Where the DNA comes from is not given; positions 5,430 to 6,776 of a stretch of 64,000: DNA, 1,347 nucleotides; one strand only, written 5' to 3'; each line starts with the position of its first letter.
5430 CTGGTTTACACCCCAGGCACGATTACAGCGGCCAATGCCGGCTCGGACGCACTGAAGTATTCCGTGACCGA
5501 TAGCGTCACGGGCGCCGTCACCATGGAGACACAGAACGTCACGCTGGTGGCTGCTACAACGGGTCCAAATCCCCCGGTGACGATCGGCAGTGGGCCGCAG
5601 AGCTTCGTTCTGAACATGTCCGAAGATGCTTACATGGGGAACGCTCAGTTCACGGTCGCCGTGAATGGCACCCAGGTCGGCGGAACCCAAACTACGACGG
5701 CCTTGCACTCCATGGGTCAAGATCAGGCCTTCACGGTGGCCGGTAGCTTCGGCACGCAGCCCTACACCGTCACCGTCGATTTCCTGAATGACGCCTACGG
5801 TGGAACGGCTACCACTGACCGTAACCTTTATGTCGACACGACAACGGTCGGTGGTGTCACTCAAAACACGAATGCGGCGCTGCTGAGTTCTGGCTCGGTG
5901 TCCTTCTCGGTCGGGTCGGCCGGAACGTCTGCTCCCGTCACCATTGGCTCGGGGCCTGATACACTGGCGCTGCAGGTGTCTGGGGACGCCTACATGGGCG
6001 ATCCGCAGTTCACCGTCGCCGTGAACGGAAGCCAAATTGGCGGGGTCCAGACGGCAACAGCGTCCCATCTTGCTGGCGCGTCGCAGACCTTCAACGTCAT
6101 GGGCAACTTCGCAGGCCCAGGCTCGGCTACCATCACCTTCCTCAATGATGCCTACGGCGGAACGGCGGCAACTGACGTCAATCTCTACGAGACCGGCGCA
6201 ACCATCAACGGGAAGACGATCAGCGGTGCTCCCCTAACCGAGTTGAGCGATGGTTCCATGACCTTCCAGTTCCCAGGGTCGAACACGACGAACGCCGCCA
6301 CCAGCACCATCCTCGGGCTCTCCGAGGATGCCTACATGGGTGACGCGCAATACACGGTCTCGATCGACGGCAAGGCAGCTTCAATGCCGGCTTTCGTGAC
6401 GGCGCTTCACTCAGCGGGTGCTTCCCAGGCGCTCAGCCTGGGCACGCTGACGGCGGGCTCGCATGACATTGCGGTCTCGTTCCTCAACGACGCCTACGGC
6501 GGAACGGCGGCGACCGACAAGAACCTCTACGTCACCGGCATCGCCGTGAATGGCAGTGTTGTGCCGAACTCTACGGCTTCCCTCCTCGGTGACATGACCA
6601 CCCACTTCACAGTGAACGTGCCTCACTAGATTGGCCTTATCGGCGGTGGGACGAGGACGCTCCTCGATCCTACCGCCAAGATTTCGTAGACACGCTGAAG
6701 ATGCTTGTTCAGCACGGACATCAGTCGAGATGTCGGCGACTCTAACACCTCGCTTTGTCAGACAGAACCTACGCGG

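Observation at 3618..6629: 1003-aa metzincin with triplicated ~115-aa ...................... repeat and no visible secretion signal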

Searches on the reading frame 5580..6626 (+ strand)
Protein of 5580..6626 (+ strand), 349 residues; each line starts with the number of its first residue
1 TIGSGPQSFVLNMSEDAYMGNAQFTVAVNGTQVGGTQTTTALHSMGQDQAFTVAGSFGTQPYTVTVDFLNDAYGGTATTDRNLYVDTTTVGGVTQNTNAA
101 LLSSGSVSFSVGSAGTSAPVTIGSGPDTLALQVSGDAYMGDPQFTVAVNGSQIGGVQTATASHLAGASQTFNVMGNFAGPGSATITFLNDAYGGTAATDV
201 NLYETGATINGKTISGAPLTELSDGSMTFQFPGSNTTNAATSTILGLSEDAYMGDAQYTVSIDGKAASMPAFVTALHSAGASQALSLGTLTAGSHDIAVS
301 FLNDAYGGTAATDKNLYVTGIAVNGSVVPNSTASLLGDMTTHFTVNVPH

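Call 15: find_homologous_proteins(query=window:5580-6626:+, max_evalue=0.001)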
Query window:5580-6626:+ (349 aa): 1050 proteins with E <= 0.001 among 8000 candidates; the best 120 are listed.
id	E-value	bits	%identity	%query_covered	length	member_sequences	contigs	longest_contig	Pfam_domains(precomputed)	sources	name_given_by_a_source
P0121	7.0e-157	540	96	78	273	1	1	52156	PF16841.12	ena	-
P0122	4.3e-135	468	51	100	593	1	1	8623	PF03935.23,PF00722.29,PF16841.12,PF26113.1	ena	-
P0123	1.1e-120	421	53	100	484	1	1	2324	PF17996.8,PF16841.12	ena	-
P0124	1.0e-114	401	42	96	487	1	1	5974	PF16841.12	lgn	-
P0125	1.0e-113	398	49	85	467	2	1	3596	PF17996.8,PF16841.12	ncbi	ncbi:MAG: carbohydrate-binding domain-containing protein, partial [Janthinobacterium lividum]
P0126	9.5e-111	388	43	94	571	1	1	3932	PF17996.8,PF16841.12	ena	-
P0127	7.0e-108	379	40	97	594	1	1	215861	PF16841.12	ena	-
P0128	8.0e-108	379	51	93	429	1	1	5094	PF17996.8,PF16841.12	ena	-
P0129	9.6e-108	378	40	96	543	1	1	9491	PF00722.29,PF16841.12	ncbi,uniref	ncbi:carbohydrate-binding domain-containing protein, partial [Methylobacterium sp. WL116]|uniref:car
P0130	1.9e-105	371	49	99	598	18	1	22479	PF19095.6,PF03537.20,PF16841.12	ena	-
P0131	3.5e-105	370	45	99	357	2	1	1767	PF16841.12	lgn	-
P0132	3.8e-104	367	56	95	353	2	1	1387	PF16841.12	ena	-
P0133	5.9e-103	363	44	96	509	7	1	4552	PF26345.1,PF16841.12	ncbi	-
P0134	6.7e-102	359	53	94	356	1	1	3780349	PF17996.8,PF11901.14,PF16841.12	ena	-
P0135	7.2e-101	356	56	85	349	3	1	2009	PF16841.12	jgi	jgi:hypothetical protein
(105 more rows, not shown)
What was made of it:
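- Cassette partners are mostly glycoside hydrolases (call 15).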

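Call 20: find_encoding_contigs(protein=P0134, flank=10000, max_places=3)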
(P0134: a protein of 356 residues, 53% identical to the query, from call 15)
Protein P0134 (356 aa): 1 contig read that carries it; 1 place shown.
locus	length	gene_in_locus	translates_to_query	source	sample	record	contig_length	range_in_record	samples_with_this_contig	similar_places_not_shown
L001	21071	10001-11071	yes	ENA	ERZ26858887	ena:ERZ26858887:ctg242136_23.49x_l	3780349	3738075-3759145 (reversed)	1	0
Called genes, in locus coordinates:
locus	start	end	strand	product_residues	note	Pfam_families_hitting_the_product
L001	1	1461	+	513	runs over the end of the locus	PF02397:Bac_transf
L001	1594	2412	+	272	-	PF08241:Methyltransf_11 (weak), PF08242:Methyltransf_12, PF13649:Methyltransf_25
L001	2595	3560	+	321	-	PF01073:3Beta_HSD (weak), PF01370:Epimerase, PF04321:RmlD_sub_bind (weak), PF16363:GDP_Man_Dehyd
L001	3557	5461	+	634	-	PF00483:NTP_transferase, PF12804:NTP_transf_3, PF00702:Hydrolase, PF12710:HAD (weak), PF13242:Hydrolase_like, PF13419:HAD_2 (weak), PF13671:AAA_33 (faint)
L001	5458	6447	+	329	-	PF00288:GHMP_kinases_N, PF08544:GHMP_kinases_C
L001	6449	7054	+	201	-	PF13580:SIS_2, PF01380:SIS (weak)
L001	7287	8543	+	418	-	-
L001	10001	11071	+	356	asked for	PF16841:CBM60, PF17996:CE2_N (faint), PF11901:DM9 (faint), PF16841:CBM60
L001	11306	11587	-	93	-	-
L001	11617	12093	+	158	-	-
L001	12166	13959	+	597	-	PF02776:TPP_enzyme_N, PF01855:POR_N (weak), PF00205:TPP_enzyme_M, PF02775:TPP_enzyme_C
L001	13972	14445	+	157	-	PF05199:GMC_oxred_C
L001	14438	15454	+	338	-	PF00106:adh_short, PF08659:KR, PF13561:adh_short_C2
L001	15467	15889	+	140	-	PF03479:PCC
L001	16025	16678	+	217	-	PF14537:Cytochrom_c3_2 (faint), PF14522:Cytochrome_C7 (weak)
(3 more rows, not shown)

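Call 21: find_encoding_contigs(protein=P0127, flank=10000, max_places=3)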
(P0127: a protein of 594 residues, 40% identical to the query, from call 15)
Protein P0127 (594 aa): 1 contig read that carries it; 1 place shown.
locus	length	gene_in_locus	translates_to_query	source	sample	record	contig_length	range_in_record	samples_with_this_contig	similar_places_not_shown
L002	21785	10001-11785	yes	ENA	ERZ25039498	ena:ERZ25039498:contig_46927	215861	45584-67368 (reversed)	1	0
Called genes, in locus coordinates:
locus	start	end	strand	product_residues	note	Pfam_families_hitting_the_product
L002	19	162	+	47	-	PF01052:FliMN_C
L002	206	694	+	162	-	PF00072:Response_reg (weak)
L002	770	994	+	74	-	PF00158:Sigma54_activat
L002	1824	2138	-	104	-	-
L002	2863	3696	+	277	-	PF00771:FHIPEP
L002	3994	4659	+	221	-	PF13401:AAA_22 (weak), PF00448:SRP54, PF13671:AAA_33 (faint)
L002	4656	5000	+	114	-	PF10609:ParA, PF13614:AAA_31, PF01656:CbiA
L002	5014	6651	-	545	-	PF13429:TPR_15 (weak), PF13424:TPR_12 (weak), PF13432:TPR_16, PF14559:TPR_19 (weak), PF13489:Methyltransf_23, PF08241:Methyltransf_11, PF08242:Methyltransf_12, PF13649:Methyltransf_25, +7 more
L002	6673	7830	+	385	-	PF10129:OpgC_C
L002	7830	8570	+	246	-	PF25182:NonGDSL, PF13472:Lipase_GDSL_2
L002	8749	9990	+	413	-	-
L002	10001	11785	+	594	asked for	PF16841:CBM60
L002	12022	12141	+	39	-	-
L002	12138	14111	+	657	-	PF16841:CBM60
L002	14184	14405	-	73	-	PF01268:FTHFS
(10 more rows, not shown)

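Call 25: find_related_loci(query=A2, collection=genome_contigs, flank=10000)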
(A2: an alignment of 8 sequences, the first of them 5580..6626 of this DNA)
Query A2 (349 aa) in genome_contigs; peptide patterns used: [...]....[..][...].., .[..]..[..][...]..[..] (x = any residue, [..] = any of these).
568 stretches matched a pattern; 476 encode a relative of the query (tblastn E <= 1e-3); the best 80 are kept; 80 distinct loci.
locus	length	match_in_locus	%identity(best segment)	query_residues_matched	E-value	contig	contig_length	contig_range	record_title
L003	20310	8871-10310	58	1-348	1e-106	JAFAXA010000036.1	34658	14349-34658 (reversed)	MAG: Acetobacteraceae bacterium isolate CP_BM_RX_76 BM_RX_k147_6676680, whole genome shotgun sequence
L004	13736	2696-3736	53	1-348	3e-102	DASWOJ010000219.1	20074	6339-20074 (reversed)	MAG TPA_asm: Acetobacteraceae bacterium isolate SMAG_U3437 k141_1104115, whole genome shotgun sequence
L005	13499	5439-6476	55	1-347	4e-105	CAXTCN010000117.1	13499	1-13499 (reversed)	MAG TPA_asm: uncultured Acetobacteraceae bacterium isolate private_T1887_metawrap_bin.15 genome assembly, contig: privat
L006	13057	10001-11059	51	1-348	5e-98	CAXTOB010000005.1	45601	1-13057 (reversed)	MAG TPA_asm: uncultured Acetobacteraceae bacterium isolate public_SRR14722165_metawrap_bin.2 genome assembly, contig: pu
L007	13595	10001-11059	53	1-348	2e-97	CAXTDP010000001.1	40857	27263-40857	MAG TPA_asm: uncultured Acetobacteraceae bacterium isolate public_ERR4179390_metawrap_bin.16 genome assembly, contig: pu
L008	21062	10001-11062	50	1-348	3e-96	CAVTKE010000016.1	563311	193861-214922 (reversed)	MAG: uncultured Alphaproteobacteria bacterium isolate MFD05513.bin.2.182 genome assembly, contig: contig_53452, whole ge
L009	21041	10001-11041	52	1-348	9e-96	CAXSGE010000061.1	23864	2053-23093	MAG: uncultured Acetobacteraceae bacterium isolate private_VT22_metawrap_bin.11 genome assembly, contig: private_VT22_me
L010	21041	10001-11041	53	1-348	4e-95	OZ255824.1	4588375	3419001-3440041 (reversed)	MAG: Acetobacteraceae bacterium isolate 365aa146-a9c1-4043-8e7c-8618996d1a2b genome assembly, chromosome: 1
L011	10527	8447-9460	52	6-348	2e-94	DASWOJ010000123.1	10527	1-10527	MAG TPA_asm: Acetobacteraceae bacterium isolate SMAG_U3437 k141_2247055, whole genome shotgun sequence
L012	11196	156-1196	50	1-348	1e-93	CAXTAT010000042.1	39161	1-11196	MAG TPA_asm: uncultured Acetobacteraceae bacterium isolate private_X15_metawrap_bin.2 genome assembly, contig: private_X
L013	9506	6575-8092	48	1-344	7e-93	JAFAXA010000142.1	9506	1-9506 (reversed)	MAG: Acetobacteraceae bacterium isolate CP_BM_RX_76 BM_RX_k147_10740978, whole genome shotgun sequence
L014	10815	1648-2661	52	6-347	1e-92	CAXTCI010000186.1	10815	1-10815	MAG TPA_asm: uncultured Acetobacteraceae bacterium isolate private_T1889_metawrap_bin.4 genome assembly, contig: private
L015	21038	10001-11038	49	2-348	4e-91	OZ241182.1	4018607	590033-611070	MAG: Acetobacteraceae bacterium isolate eaba8cb3-ddfa-43e7-8b2e-dc12c8544fcf genome assembly, chromosome: 1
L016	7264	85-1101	53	6-348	1e-92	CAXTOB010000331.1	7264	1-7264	MAG TPA_asm: uncultured Acetobacteraceae bacterium isolate public_SRR14722165_metawrap_bin.2 genome assembly, contig: pu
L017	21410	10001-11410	52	1-348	4e-95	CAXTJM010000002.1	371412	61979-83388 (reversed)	MAG TPA_asm: uncultured Acetobacteraceae bacterium isolate private_TS1974_metawrap_bin.6 genome assembly, contig: privat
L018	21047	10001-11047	51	1-348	9e-92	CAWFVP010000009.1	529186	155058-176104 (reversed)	MAG: uncultured Alphaproteobacteria bacterium isolate MFD09671.bin.2.139 genome assembly, contig: contig_8414, whole gen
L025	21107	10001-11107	49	1-348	2e-89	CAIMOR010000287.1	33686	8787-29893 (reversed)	MAG: uncultured Rhodospirillales bacterium isolate AM-lipid-02-D2_bin-0197 genome assembly, contig: bin-0197:287/572, wh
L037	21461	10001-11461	49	1-335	4e-83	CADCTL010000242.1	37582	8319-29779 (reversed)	MAG: uncultured Acetobacteraceae bacterium isolate AVDCRST_MAG04 genome assembly, contig: NODE65, whole genome shotgun s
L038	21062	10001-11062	47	1-343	1e-82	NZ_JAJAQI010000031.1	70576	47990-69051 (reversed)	Roseicella aerolata strain GB24 GB24_ctg031, whole genome shotgun sequence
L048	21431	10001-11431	47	1-347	4e-84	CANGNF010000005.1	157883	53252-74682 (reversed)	MAG: Acetobacteraceae bacterium isolate Jr-7aug17-12 genome assembly, contig: Jr-7aug17-C112, whole genome shotgun seque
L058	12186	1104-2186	46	2-348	6e-78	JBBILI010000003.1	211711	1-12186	MAG: Rhodospirillales bacterium isolate PFS170222_bin_205 NODE_10_length_211711_cov_8.10864, whole genome shotgun sequen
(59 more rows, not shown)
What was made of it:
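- More than 1000 protein hits and 476 loci exist in reference genomes, often several per genome (calls 15, 25).
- Tried and rejected: An 8-sequence alignment worked (call 25).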

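Call 29: search_protein_families(library=pfam, proteins=[L048:8225-11818:+, L048:11844-13994:+, L048:15775-18657:-, L048:18657-20825:-, L048:5688-8039:+, L048:3381-4928:+, L058:6896-9397:-, L037:2798-5368:+, L038:3789-5465:+], max_evalue=0.0001)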
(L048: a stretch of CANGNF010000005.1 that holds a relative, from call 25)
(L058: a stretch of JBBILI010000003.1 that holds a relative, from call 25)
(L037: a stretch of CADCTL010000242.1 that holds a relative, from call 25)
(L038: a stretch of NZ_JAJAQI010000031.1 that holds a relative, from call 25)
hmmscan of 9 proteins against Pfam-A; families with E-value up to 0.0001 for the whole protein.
L048:8225-11818:+ (1198 aa): 4 families
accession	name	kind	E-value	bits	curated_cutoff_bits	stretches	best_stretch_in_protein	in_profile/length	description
PF16841.11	CBM60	-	2.2e-66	220.8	28.2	5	852-942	3-86/91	Ca-dependent carbohydrate-binding module xylan-binding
PF07995.17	GSDH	-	2.6e-33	116.2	25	2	300-446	93-229/332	Glucose / Sorbosone dehydrogenase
PF03160.20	Calx-beta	-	3.5e-12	46.8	27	1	6-113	7-118/119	Calx-beta domain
PF17996.7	CE2_N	-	5e-09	36.6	27.9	0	605-667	35-89/108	Carbohydrate esterase 2 N-terminal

L048:11844-13994:+ (717 aa): 2 families
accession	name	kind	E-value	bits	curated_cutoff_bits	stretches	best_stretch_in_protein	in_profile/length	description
PF05226.16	CHASE2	-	3.8e-43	148.3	26.3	1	62-373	2-256/257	CHASE2 domain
PF00211.25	Guanylate_cyc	-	6e-20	72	21.9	1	470-646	5-176/183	Adenylate and Guanylate cyclase catalytic domain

L048:15775-18657:- (960 aa): 3 families
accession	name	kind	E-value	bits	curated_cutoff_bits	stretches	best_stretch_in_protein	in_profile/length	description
PF00005.33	ABC_tran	-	1e-33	117.3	25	1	742-890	1-137/137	ABC transporter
PF00664.28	ABC_membrane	-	4.9e-16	59.7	28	1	400-639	7-249/274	ABC transporter transmembrane region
PF02463.25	SMC_N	-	5.2e-05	23.2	40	0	861-928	136-209/220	RecF/RecN/SMC N terminal domain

L048:18657-20825:- (722 aa): 3 families
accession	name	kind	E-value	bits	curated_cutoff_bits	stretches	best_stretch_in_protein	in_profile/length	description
PF03412.21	Peptidase_C39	-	5.8e-36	123.7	22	1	15-142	2-131/133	Peptidase C39 family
PF00664.28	ABC_membrane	-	6.3e-26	92.1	28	1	174-439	6-274/274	ABC transporter transmembrane region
PF00005.33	ABC_tran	-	1.1e-25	91.2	25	1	504-652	2-137/137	ABC transporter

L048:5688-8039:+ (784 aa): 3 families
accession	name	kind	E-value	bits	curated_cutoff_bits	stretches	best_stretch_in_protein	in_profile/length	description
PF02738.23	MoCoBD_1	-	2.8e-52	177.7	27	1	226-450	13-243/244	Molybdopterin cofactor-binding domain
PF20256.3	MoCoBD_2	-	2.1e-41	142.7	27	1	475-725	3-282/283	Molybdopterin cofactor-binding domain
PF01315.27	Ald_Xan_dh_C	-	6.1e-20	72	31.3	1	90-202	1-109/110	Aldehyde oxidase and xanthine dehydrogenase, a/b hammerhead domain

L048:3381-4928:+ (516 aa): 3 families
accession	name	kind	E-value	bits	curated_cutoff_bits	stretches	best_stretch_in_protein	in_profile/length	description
PF01799.25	Fer2_2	-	5.1e-29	100.7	30.3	1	433-507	1-75/75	[2Fe-2S] binding domain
PF00111.32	Fer2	-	8.4e-08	32.5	21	1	366-422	2-75/77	2Fe-2S iron-sulfur cluster binding domain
PF13085.11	Fer2_3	-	3.2e-06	27.5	27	1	396-438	49-90/107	2Fe-2S iron-sulfur cluster binding domain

L058:6896-9397:- (833 aa): 3 families
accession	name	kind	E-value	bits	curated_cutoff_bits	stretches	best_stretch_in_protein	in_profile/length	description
PF00005.33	ABC_tran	-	2.3e-32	112.9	25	1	620-761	2-136/137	ABC transporter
PF13304.12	AAA_21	-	7.4e-10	39.8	27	1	669-780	155-287/304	AAA domain, putative AbiEii toxin, Type IV TA system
PF13191.12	AAA_16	-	5e-05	24.3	32.6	0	628-778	24-158/167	AAA ATPase domain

L037:2798-5368:+ (857 aa): 3 families
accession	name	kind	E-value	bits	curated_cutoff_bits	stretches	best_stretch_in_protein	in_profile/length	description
PF00005.33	ABC_tran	-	9e-28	98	25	1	561-718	2-137/137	ABC transporter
PF08352.17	oligo_HPY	-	4.9e-15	56.1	27.1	1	769-831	1-63/65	Oligopeptide/dipeptide transporter, C-terminal region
PF13304.12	AAA_21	-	9.5e-05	23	27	0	685-751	233-301/304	AAA domain, putative AbiEii toxin, Type IV TA system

L038:3789-5465:+ (559 aa): 2 families
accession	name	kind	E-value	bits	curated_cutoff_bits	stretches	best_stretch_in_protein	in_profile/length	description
PF00005.33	ABC_tran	-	1e-31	110.8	25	1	250-395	2-136/137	ABC transporter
PF13304.12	AAA_21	-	2e-07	31.8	27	0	364-429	234-301/304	AAA domain, putative AbiEii toxin, Type IV TA system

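Call 36: search_solved_structures(query=A1, max_evalue=10, show_alignments=3)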
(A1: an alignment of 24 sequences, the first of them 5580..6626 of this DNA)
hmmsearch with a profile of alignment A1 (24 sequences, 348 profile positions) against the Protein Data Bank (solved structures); distinct sequences matched with E-value up to 10: 1.
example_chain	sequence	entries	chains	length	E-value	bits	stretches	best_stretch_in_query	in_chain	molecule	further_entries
9fzm_A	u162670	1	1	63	0.73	11.9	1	186-219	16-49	B domain of protein A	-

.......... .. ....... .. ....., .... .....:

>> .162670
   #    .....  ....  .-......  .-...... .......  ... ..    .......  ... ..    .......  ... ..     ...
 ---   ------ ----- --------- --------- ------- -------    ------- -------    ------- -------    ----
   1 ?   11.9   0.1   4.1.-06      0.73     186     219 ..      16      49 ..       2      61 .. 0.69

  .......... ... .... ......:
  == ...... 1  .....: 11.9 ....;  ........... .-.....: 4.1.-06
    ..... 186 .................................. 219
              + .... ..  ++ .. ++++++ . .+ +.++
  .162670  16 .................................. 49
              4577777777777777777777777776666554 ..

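Call 42: predict_structure(alignment_id=A1)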
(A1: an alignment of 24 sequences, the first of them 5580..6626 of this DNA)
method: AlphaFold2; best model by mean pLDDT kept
length: 349 residues; sequences in the alignment: 24
mean_pLDDT: 86.1   pTM: 0.47
mean pLDDT of the five models: 86.1, 84.7, 84.6, 82.4, 81.3
residues with pLDDT >= 90: 177; 70-90: 133; 50-70: 35; < 50: 4
segments of 3 or more residues with pLDDT < 50: 236-239
pLDDT, mean of each block of 10 residues (from residue 1): 89 89 95 95 93 85 91 67 90 77 90 71 93 87 94 94 79 89 89 67 89 77 81 59 92 92 92 92 91 94 72 89 89 93 91
secondary structure, 60 per line:
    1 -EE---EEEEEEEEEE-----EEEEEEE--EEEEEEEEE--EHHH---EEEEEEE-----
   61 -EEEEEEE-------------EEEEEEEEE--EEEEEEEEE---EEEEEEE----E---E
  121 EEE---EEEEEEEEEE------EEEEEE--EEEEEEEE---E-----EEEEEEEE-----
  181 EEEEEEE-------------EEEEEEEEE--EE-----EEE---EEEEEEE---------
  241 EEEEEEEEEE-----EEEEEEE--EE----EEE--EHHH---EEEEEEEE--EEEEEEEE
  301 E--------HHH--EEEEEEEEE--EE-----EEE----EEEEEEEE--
elements in order: E7-16 E22-28 E31-39 E49-55 E62-68 E82-90 E93-101 E105-111 E120-123 E127-136 E143-148 E151-158 E168-175 E181-187 E201-209 E219-221 E225-231 E241-250 E256-262 E271-273 E283-290 E293-301 E315-323 E333-335 E340-347
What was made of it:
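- On CBM60: The AF2 model has pLDDT 86 (call 42).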

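Call 45: fold_search(model_id=the predicted structure, library=pdb)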
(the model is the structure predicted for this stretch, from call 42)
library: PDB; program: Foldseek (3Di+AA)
matches with E <= 10: 449; with E <= 0.001: 0
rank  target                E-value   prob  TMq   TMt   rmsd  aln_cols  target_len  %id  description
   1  6l7e_A                3.9e-03  0.38  0.15  0.03  24.5       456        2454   10  Toxin Complex TcdA1-TcdB1-TccC2 (released 2020-11-04)
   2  8yyt_A                1.5e-02  0.30  0.17  0.10  22.5       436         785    8  Cryo-EM structure of the complex IR with four insulin (released 2025-04-09)
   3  8yyt_B                1.8e-02  0.28  0.17  0.09  22.4       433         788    8  Cryo-EM structure of the complex IR with four insulin (released 2025-04-09)
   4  9b8k                  2.2e-02  0.12  0.11  0.04  24.5       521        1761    9  Cryo-EM structure of human dysferlin monomer (released 2024-11-27)
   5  2win_A                4.4e-02  0.16  0.18  0.11  19.0       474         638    9  C3 convertase (C3bBb) stabilized by SCIN (released 2009-06-09)
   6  2xhn_A                4.9e-02  0.25  0.17  0.12  20.4       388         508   10  Rhamnogalacturonan lyase from Aspergillus aculeatus K150A active site mutant (released 2010-09-29)
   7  1nkg                  5.6e-02  0.23  0.17  0.12  19.8       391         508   10  Rhamnogalacturonan lyase from Aspergillus aculeatus (released 2004-05-25)
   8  6h6e_A                6.8e-02  0.12  0.15  0.03  23.9       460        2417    9  PTC3 holotoxin complex from Photorhabdus luminecens in prepore state (TcdA1, TcdB2, TccC3) (released 2018-10-03)
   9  6rw6_A                6.8e-02  0.11  0.14  0.03  24.4       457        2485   10  Cryo-EM structure of Photorhabdus luminescens TcdA1 (released 2019-10-23)
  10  9b8i                  7.2e-02  0.21  0.19  0.10  22.8       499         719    7  Cryo-EM structure of the E. coli cellulose synthase BcsB-BcsC fusion protein (released 2025-02-19)
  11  3t4a_A                7.5e-02  0.12  0.16  0.10  20.6       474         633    9  Structure of a truncated form of Staphylococcal Complement Inhibitor B bound to human C3c at 3.4 Angstrom resolution (released 2011-11-23)
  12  5g56                  7.9e-02  0.07  0.11  0.08  19.2       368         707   12  THE TETRA-MODULAR CELLULOSOMAL ARABINOXYLANASE CtXyl5A STRUCTURE AS REVEALED BY X-RAY CRYSTALLOGRAPHY (released 2016-06-29)
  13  9l1n_A                9.2e-02  0.03  0.09  0.07  30.6       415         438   11  Structure of Western equine encephalitis virus 71V1658 strain VLP in complex with human PCDH10 EC1 (released 2025-06-04)
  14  7md4_A                1.0e-01  0.14  0.17  0.10  22.4       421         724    8  Insulin receptor ectodomain dimer complexed with two IRPA-3 partial agonists (released 2022-02-23)
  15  2ice_A                1.0e-01  0.08  0.14  0.09  20.1       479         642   10  CRIg bound to C3c (released 2006-11-07)
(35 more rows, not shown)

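Call 57: find_encoding_contigs(protein=P0121, flank=10000, max_places=3)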
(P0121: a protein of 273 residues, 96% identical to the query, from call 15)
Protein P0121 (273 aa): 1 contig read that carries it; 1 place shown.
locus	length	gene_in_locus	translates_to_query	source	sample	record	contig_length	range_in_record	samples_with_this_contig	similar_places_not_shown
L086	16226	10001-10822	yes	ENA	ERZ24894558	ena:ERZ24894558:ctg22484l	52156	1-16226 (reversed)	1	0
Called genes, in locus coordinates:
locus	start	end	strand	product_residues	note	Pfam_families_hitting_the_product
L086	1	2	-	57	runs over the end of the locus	-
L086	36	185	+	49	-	-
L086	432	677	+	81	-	-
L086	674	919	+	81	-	PF00392:GntR (weak)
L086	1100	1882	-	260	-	PF01695:IstB_IS21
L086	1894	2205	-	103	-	-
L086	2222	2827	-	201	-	PF22483:Mu-transpos_C_2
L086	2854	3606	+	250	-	-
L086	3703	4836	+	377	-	PF13565:HTH_32, PF13358:DDE_3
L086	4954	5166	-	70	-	-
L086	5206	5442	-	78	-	-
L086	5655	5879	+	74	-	-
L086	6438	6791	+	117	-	PF04314:LpqE-like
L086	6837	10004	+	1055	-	-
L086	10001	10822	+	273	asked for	PF16841:CBM60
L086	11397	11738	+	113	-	-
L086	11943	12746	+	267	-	PF00665:rve, PF13683:rve_3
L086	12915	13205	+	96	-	PF19077:Big_13, PF17936:Big_6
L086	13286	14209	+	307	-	PF07676:PD40 (faint)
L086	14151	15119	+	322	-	-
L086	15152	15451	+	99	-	PF19077:Big_13 (weak)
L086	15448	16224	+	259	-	?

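Call 60: search_protein_families(library=pfam, proteins=[L086:6837-10001:+], max_evalue=0.01)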
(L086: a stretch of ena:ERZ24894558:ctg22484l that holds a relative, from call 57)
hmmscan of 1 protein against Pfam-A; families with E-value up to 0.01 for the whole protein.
L086:6837-10001:+ (1055 aa): 0 families
